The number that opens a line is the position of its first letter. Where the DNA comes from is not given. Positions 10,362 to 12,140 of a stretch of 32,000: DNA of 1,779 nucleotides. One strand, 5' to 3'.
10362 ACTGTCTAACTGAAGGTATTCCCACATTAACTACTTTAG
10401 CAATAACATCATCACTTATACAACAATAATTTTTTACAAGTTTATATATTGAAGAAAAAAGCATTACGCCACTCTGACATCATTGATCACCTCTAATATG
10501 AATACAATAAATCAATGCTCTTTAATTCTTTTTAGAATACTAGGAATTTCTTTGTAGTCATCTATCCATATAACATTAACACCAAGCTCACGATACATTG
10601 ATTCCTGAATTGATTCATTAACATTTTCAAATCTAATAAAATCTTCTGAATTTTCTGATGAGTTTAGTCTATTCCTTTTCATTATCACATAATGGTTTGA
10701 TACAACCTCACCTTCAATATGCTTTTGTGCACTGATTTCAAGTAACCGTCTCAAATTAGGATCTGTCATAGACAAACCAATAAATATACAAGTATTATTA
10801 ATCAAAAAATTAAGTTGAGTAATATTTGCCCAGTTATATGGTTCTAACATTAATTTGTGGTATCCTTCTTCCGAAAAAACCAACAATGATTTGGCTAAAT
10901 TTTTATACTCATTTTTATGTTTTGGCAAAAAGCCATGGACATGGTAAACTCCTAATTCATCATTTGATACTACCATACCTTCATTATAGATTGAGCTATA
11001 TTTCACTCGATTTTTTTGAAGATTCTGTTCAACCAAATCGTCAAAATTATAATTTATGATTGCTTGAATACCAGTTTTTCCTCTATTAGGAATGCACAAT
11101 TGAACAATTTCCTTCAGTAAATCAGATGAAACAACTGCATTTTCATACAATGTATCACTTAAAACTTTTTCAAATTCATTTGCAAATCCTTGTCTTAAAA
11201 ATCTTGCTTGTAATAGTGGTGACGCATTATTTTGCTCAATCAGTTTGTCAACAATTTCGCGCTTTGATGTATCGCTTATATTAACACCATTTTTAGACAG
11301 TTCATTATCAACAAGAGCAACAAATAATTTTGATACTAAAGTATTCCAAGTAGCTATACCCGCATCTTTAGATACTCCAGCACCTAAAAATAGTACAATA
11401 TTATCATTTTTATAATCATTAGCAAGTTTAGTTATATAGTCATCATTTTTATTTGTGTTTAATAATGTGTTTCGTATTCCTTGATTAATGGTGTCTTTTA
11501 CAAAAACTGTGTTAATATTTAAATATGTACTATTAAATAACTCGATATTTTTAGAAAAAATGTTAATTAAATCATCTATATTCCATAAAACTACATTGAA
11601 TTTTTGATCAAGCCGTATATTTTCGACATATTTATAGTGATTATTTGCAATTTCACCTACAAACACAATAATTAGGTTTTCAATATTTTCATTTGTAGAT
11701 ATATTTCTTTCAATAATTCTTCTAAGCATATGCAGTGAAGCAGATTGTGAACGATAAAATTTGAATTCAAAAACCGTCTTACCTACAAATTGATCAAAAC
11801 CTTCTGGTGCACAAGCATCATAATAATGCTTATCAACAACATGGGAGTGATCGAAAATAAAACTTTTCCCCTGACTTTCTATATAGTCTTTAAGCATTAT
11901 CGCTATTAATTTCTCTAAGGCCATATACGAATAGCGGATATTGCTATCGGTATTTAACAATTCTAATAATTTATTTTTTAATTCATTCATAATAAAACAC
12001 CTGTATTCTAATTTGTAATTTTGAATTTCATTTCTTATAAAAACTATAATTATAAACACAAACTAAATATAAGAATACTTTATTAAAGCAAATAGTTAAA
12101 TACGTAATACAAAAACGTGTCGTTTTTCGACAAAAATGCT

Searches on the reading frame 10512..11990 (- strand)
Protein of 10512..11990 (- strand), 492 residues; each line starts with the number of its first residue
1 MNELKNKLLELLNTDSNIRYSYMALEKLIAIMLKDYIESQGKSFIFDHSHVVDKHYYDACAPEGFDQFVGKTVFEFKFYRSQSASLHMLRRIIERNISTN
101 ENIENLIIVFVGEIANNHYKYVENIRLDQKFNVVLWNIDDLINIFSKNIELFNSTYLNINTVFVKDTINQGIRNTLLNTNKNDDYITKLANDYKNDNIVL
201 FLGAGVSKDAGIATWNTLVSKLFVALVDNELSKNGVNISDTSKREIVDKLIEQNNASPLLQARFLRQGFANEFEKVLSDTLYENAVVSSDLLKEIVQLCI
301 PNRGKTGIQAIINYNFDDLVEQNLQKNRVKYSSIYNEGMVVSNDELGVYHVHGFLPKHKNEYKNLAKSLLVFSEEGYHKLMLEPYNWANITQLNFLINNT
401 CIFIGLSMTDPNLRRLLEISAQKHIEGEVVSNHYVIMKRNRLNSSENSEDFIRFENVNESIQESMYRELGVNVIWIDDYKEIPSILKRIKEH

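Call 4: search_protein_families(library=pfam, proteins=[window:10512-11990:-], max_evalue=0.1)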
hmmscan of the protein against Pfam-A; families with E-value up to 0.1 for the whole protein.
window:10512-11990:- (492 aa): 4 families
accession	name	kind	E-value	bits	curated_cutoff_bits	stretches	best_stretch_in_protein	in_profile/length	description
PF13289.12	SIR2_2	-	2.3e-18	67.1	24.5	1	310-452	2-133/141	SIR2-like domain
PF19241.4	DUF5891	-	0.022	15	27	0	272-319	81-128/198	Family of unknown function (DUF5891)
PF03540.19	TAF10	-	0.047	14.3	28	0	401-444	24-66/102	Transcription initiation factor TFIID 23-30kDa subunit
PF07261.16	DnaB_2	-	0.05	13.7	22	0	164-198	30-64/74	Replication initiation and membrane attachment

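Call 5: search_protein_families(library=padloc, proteins=[window:10512-11990:-], max_evalue=0.1)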
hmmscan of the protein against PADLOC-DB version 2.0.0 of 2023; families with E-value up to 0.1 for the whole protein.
window:10512-11990:- (492 aa): 8 families
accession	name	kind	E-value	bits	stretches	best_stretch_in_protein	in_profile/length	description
PDLC00407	ThsA1|ThsA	-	1.7e-24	84.3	2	309-491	104-276/478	STALD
PDLC00412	ThsA1|ThsA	-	4.5e-15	53.6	1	396-491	18-112/314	STALD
PDLC00409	ThsA1|ThsA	-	4.9e-13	47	2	308-442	104-229/242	STALD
PDLC02183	Dsr1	-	2.8e-10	36.6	1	189-438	14-248/1275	-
PDLC03856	LmuA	-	4.9e-09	33.9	1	183-441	2-233/433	-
PDLC05061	PDC-S65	-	6.7e-05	20.4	1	308-340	139-171/592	-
PDLC02419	Aga_SIR2-PNTD1-PNTD2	-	0.00018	18.4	1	194-326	4-138/558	Class I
PDLC04087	SIR2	-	0.0059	13.5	1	184-340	5-164/343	-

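Call 6: search_protein_families(library=ncbifam, proteins=[window:10512-11990:-], max_evalue=0.1)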
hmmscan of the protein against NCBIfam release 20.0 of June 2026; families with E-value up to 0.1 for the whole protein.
window:10512-11990:- (492 aa): 1 family
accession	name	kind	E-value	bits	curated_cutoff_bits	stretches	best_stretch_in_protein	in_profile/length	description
NF041818.1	Dsr1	equivalog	1.9e-11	42.5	1400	1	194-446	19-256/1263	anti-phage defense-associated sirtuin Dsr1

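Call 9: find_homologous_proteins(query=window:10512-11990:-)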
Query window:10512-11990:- (492 aa): 1674 proteins with E <= 0.001 among 8000 candidates; the best 120 are listed.
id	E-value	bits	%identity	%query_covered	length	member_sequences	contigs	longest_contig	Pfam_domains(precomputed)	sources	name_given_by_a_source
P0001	0.0e+0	1077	100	100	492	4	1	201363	PF13289.13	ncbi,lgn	-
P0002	7.1e-277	937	86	100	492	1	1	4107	PF13289.13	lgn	-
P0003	8.6e-214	729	68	100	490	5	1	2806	PF13289.13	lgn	-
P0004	2.0e-171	589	56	99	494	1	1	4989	PF13289.13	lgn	-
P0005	5.0e-169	581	56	99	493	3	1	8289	PF13289.13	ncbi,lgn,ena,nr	ncbi:MAG: hypothetical protein H6Q69_2985 [Firmicutes bacterium]|nr:hypothetical protein [Bacillota 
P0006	2.0e-166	573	54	99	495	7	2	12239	PF13289.13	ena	-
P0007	1.2e-165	570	53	100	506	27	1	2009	PF13289.13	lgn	-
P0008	2.7e-165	569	55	99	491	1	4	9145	PF13289.13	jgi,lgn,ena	-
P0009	4.0e-165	568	53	100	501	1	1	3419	PF13289.13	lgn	-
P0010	5.5e-165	568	55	99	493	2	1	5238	PF13289.13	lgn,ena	-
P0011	7.5e-165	567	54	99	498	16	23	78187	PF13289.13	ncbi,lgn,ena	-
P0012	9.0e-165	567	55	99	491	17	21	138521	PF13289.13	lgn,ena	-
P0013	1.4e-164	567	53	100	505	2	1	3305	PF13289.13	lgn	-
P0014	1.5e-164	566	54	99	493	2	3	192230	PF13289.13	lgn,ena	-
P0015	1.6e-164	566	55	99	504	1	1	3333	PF13289.13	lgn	-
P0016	2.9e-164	566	54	99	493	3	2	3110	PF13289.13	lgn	-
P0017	4.4e-164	565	55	99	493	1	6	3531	PF13289.13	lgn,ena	-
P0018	8.2e-164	564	54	99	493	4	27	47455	PF13289.13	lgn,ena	-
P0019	1.1e-163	564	54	99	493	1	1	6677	PF13289.13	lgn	-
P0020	1.9e-163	563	54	99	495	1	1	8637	PF13289.13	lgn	-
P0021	2.3e-163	563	55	99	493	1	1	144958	PF13289.13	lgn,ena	-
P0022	2.3e-163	563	54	99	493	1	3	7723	PF13289.13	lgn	-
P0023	3.0e-163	562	54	99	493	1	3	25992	PF13289.13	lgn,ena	-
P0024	3.0e-163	562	55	99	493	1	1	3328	PF13289.13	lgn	-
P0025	3.5e-163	562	54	99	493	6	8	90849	PF13289.13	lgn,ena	-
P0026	4.0e-163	562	53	99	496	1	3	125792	PF13289.13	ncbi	-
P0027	6.0e-163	561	54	99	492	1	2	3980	PF13289.13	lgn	-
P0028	6.5e-163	561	53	98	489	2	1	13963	PF13289.13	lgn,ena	-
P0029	1.0e-162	560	54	99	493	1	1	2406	PF13289.13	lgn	-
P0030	3.6e-162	559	53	99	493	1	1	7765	PF13289.13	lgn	-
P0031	5.5e-162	558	55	99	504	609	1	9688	PF13289.13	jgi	jgi:phospholipid N-methyltransferase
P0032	9.7e-162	557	52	100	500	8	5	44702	PF13289.13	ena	-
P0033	1.1e-161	557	55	99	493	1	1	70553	PF13289.13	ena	-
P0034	1.1e-161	557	52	99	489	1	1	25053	PF13289.13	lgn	-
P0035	1.8e-161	556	54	99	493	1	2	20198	PF13289.13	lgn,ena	-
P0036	2.0e-161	556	54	99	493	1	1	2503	PF13289.13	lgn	-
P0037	6.1e-161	555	54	99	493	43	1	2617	PF13289.13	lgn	-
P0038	6.5e-161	555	53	99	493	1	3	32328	PF13289.13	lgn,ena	-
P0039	7.3e-161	554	54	99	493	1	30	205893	PF13289.13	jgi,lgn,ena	-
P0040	8.3e-161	554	54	99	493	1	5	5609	PF13289.13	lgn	-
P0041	1.1e-160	554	54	99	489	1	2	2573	PF13289.13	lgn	-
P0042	1.2e-160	554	53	99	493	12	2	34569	PF13289.13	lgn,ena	-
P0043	1.8e-160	553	55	99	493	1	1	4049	PF13289.13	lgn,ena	-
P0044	1.9e-160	553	54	99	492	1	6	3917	PF13289.13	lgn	-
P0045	5.2e-160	552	53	99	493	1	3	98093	PF13289.13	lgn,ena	-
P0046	6.2e-160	551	53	99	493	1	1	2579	PF13289.13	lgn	-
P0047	6.6e-160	551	53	99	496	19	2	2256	PF13289.13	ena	-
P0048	9.3e-160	551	53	99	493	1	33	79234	PF13289.13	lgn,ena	-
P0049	1.6e-159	550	52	100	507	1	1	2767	PF13289.13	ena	-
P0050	1.7e-159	550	53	99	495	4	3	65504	PF13289.13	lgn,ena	-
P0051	2.1e-159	550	53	99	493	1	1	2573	PF13289.13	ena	-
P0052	5.4e-159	548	54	99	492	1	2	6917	PF13289.13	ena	-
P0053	1.6e-158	547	52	98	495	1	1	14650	PF13289.13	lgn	-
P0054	3.0e-158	546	53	99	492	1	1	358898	PF13289.13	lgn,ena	-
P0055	3.3e-158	546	53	99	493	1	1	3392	PF13289.13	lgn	-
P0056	3.5e-158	545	53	97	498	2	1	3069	PF13289.13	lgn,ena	-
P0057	6.9e-158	545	50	99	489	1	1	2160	PF13289.13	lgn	-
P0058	8.6e-158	544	53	99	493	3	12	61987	PF13289.13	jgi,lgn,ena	-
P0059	8.7e-158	544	53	100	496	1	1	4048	PF13289.13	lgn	-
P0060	1.0e-157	544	53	99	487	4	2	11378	PF13289.13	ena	-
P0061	1.3e-157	544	52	99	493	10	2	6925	PF13289.13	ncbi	-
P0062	1.4e-157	544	54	99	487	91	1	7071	PF13289.13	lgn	-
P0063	2.2e-157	543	52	99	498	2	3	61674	PF13289.13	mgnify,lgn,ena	mgnify:CR=1 FL=1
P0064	2.7e-157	543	53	99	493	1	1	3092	PF13289.13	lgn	-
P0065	3.6e-157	542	53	99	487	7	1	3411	PF13289.13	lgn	-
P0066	5.4e-157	542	53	99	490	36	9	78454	PF13289.13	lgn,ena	-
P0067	5.4e-157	542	54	99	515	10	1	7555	PF13289.13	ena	-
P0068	1.4e-156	540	52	99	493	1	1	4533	PF13289.13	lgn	-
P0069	1.4e-156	540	53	99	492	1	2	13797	PF13289.13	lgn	-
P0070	2.4e-156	539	53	99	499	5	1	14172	PF13289.13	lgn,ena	-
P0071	2.9e-156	539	51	100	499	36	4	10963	PF13289.13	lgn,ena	-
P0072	3.4e-156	539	51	99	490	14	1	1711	PF13289.13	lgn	-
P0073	3.6e-156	539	53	99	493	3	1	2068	PF13289.13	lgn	-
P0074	4.0e-156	539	53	99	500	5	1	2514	PF13289.13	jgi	-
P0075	4.3e-156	539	50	99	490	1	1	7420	PF13289.13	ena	-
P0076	4.5e-156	539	51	99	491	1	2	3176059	PF13289.13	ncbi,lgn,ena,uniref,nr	ncbi:SIR2 family protein [uncultured Trichococcus sp.]|uniref:SIR2 family protein n=1 Tax=uncultured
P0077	5.2e-156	538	53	99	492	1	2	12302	PF13289.13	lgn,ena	-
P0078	5.7e-156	538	53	99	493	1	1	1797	PF13289.13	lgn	-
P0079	2.6e-155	536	50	99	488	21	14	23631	PF13289.13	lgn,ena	-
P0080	3.2e-155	536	51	98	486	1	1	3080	PF13289.13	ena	-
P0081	4.2e-155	535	54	99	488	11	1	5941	PF13289.13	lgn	-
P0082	4.2e-155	535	52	99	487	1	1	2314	PF13289.13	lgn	-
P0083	4.6e-155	535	52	99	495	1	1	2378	PF13289.13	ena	-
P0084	4.7e-155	535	52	99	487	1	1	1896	PF13289.13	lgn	-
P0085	6.8e-155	535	52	99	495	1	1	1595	PF13289.13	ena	-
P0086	1.1e-154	534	51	98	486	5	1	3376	PF13289.13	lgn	-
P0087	1.2e-154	534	52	99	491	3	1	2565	PF13289.13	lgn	-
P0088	1.7e-154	533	52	99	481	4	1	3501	PF13289.13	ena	-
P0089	1.9e-154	533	52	99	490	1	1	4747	PF13289.13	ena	-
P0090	2.0e-154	533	52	99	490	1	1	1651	PF13289.13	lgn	-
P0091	2.1e-154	533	52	99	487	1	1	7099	PF13289.13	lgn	-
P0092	3.6e-154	532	51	99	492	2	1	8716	PF13289.13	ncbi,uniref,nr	ncbi:hypothetical protein CAI16_19415 [Virgibacillus dokdonensis]|uniref:Uncharacterized protein n=1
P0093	5.8e-154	532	53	99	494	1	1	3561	PF13289.13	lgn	-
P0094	3.3e-153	529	52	99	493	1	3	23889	PF13289.13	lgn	-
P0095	4.9e-153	529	52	99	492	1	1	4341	PF13289.13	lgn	-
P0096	7.3e-153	528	51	99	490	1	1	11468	PF13289.13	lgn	-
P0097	9.6e-153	528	51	99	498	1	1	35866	PF13289.13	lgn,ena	-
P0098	1.3e-152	527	52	99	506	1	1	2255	PF13289.13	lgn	-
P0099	1.7e-152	527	51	99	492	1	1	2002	PF13289.13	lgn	-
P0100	2.1e-152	526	49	99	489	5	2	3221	PF13289.13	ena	-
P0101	2.2e-152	526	51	99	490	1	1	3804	PF13289.13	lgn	-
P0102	2.5e-152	526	51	99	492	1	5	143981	PF13289.13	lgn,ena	-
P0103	2.7e-152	526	52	99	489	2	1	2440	PF13289.13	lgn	-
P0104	5.6e-152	525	50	99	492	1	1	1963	PF13289.13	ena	-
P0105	5.6e-152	525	49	99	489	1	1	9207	PF13289.13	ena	-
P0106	9.3e-152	524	51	99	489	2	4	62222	PF13289.13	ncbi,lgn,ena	-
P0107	1.1e-151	524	50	100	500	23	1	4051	PF13289.13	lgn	-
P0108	1.1e-151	524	50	99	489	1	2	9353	PF13289.13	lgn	-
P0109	1.9e-151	523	51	100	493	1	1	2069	PF13289.13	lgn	-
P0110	2.1e-151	523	51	100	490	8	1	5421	PF13289.13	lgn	-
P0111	2.6e-151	523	49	99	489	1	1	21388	PF13289.13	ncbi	-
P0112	3.4e-151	522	50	99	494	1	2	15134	PF13289.13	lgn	-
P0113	1.0e-150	521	49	99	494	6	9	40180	PF13289.13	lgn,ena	-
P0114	1.5e-150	520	49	99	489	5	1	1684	PF13289.13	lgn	-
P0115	1.8e-150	520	50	97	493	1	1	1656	PF13289.13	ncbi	-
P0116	3.8e-150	519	53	99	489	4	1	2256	PF13289.13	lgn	-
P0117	6.6e-150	518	51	99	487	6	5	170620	PF13289.13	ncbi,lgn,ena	-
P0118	8.6e-150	518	51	99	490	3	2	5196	PF13289.13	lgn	-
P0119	1.9e-149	517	52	99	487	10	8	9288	PF13289.13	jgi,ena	-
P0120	4.0e-149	516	51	99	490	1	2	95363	PF13289.13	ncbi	-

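Call 11: find_encoding_contigs(protein=P0001, flank=10000, max_places=3)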
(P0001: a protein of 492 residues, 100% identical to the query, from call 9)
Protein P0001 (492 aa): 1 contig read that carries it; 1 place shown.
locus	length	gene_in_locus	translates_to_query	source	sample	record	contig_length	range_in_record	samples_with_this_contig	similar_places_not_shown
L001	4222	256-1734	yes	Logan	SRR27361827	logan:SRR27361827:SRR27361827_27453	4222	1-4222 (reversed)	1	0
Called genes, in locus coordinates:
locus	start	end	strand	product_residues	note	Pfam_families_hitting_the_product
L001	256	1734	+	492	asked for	PF13289:SIR2_2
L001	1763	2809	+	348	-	PF00702:Hydrolase, PF12710:HAD, PF13419:HAD_2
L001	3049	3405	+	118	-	-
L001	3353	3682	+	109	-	-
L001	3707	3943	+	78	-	-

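Call 12: find_related_loci(query=window:10512-11990:-, collection=genome_contigs, flank=6000)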
Query window:10512-11990:- (492 aa) in genome_contigs; peptide patterns used: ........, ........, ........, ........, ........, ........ (x = any residue, [..] = any of these).
62 stretches matched a pattern; 17 encode a relative of the query (tblastn E <= 1e-3); 17 distinct loci.
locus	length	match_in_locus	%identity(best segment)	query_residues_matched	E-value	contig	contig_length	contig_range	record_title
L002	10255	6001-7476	99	1-492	0e+0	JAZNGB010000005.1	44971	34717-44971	MAG: Acutalibacteraceae bacterium isolate T1900044709_TS20190175.MAGScoT_cleanbin_000006 SGB_1827_k141_604911, whole gen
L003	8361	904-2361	55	3-490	3e-168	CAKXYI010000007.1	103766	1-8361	MAG: uncultured Lachnospiraceae bacterium isolate REFINED_METABAT215_TOP10_CONTIGS_1500_ASSEMBLY_K77_MERGED__Hadza_MoBio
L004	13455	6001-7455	53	3-491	2e-167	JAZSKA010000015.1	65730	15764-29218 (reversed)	MAG: Christensenellaceae bacterium isolate T1900044563_TS20190029.MAGScoT_cleanbin_000016 SGB_375_k141_614245, whole gen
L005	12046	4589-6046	54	3-490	9e-167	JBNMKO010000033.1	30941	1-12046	MAG: Eubacteriales bacterium isolate CM_BacCAG1528.41 k141_396556_length_30941_cov_15.0000, whole genome shotgun sequenc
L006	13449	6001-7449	53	3-490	2e-159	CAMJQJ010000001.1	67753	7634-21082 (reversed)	MAG: uncultured Faecalitalea sp. isolate SRR14812344_bin.2_metaWRAP_v1.3_MAG genome assembly, contig: ERZ12298795.24, wh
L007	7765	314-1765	51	3-490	9e-158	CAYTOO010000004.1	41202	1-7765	MAG TPA_asm: uncultured Oscillospiraceae bacterium isolate SRP315200_co2_96 genome assembly, contig: NODE_419_length_412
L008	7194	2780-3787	57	155-490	1e-131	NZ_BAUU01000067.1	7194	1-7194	Halalkalibacter hemicellulosilyticusJCM 9152 strain JCM 9152, whole genome shotgun sequence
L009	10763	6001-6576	69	298-490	1e-88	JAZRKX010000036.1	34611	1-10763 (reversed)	MAG: Clostridia bacterium isolate T1900045445_YK20190136.MAGScoT_cleanbin_000006 SGB_7143_k141_1065360, whole genome sho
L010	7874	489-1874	30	13-486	9e-72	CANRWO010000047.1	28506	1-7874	MAG TPA_asm: uncultured Lachnospiraceae bacterium isolate SRR15730554_bin.32_metawrap_v1.3_MAG genome assembly, contig:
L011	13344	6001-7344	33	51-489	2e-65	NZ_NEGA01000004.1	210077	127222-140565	Acinetobacter sp. ANC 3903 Contig4, whole genome shotgun sequence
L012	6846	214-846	30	271-483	4e-22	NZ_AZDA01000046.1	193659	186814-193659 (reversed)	Loigolactobacillus bifermentans DSM 20003 NODE_60, whole genome shotgun sequence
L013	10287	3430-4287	29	177-489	2e-21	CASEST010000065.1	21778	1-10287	uncultured bacterium isolate Batch4_idba_bin.1741 genome assembly, contig: Batch4_idba_bin.1741.fa_k87_24309067, whole g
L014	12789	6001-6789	27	199-491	2e-26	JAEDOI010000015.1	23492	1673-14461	MAG: Bacilli bacterium isolate MAG314 NODE_1840_length_23492_cov_9.766779, whole genome shotgun sequence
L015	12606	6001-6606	31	273-489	4e-17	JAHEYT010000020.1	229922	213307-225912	MAG: Bacteroidetes bacterium isolate nzgw134 NODE_24_length_229923_cov_4.603158, whole genome shotgun sequence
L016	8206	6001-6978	25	194-486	8e-17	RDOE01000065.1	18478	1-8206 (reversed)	MAG: Promethearchaeota archaeon isolate SZ_4_bin8.338 NODE_68_length_18478_cov_2.729906, whole genome shotgun sequence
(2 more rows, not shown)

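Call 18: find_encoding_contigs(protein=P0039, flank=5000, max_places=5)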
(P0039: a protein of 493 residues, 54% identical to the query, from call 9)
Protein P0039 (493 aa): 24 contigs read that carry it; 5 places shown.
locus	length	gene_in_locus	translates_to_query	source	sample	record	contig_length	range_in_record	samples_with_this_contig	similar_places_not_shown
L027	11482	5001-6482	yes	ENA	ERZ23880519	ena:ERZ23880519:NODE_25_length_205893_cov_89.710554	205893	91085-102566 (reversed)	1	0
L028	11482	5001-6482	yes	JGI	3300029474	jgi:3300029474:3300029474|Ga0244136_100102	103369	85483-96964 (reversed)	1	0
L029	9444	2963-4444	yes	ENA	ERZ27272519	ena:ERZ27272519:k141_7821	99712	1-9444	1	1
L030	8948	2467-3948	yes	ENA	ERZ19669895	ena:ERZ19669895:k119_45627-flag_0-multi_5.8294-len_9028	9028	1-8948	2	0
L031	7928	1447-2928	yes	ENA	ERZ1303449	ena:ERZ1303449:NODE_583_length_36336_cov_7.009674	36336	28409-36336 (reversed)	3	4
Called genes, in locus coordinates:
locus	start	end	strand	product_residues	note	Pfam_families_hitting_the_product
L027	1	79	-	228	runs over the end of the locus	PF00072:Response_reg, PF00486:Trans_reg_C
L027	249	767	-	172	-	PF12642:TpcC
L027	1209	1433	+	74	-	-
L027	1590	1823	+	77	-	-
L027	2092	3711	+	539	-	PF01076:Mob_Pre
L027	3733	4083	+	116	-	PF19537:DUF6061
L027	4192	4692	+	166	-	-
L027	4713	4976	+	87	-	-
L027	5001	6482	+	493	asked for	PF13289:SIR2_2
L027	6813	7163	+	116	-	PF00462:Glutaredoxin, PF03960:ArsC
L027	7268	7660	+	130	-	-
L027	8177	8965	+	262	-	-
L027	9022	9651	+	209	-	-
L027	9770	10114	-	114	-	PF01187:MIF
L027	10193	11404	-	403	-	PF00375:SDF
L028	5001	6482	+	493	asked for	PF13289:SIR2_2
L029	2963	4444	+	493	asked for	PF13289:SIR2_2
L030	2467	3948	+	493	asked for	PF13289:SIR2_2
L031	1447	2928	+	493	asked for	PF13289:SIR2_2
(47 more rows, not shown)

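Call 19: find_encoding_contigs(protein=P0011, flank=5000, max_places=5)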
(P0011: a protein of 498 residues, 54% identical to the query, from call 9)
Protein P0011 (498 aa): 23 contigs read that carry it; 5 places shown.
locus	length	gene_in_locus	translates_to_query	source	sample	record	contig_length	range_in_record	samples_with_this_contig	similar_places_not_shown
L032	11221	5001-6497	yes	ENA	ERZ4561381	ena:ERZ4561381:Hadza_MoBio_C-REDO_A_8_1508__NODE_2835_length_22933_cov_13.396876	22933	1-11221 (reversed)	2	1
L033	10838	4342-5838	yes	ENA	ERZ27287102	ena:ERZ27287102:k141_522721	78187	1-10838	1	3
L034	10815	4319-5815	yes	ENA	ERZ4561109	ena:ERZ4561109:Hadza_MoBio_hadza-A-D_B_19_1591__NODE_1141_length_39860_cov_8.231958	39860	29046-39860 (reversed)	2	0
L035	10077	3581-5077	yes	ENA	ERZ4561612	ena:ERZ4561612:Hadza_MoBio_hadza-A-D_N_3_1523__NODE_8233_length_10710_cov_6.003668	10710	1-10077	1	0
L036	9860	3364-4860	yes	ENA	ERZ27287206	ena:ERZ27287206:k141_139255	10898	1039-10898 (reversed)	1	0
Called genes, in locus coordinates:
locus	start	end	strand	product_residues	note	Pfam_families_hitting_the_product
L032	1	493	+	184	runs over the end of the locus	-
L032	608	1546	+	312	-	PF00483:NTP_transferase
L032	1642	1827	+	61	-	-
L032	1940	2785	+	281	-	PF14690:Zn_ribbon_ISL3, PF01610:DDE_Tnp_ISL3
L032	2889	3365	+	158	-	-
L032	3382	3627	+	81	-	-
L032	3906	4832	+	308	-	PF00698:Acyl_transf_1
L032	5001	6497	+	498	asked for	PF13289:SIR2_2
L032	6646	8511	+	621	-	-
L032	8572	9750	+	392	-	PF02463:SMC_N, PF13175:AAA_15, PF13476:AAA_23, PF13175:AAA_15, PF13304:AAA_21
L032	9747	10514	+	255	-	-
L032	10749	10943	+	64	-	-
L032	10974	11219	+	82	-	?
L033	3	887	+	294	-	?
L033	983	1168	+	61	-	-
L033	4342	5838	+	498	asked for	PF13289:SIR2_2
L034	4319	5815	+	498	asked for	PF13289:SIR2_2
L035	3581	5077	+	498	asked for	PF13289:SIR2_2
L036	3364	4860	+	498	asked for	PF13289:SIR2_2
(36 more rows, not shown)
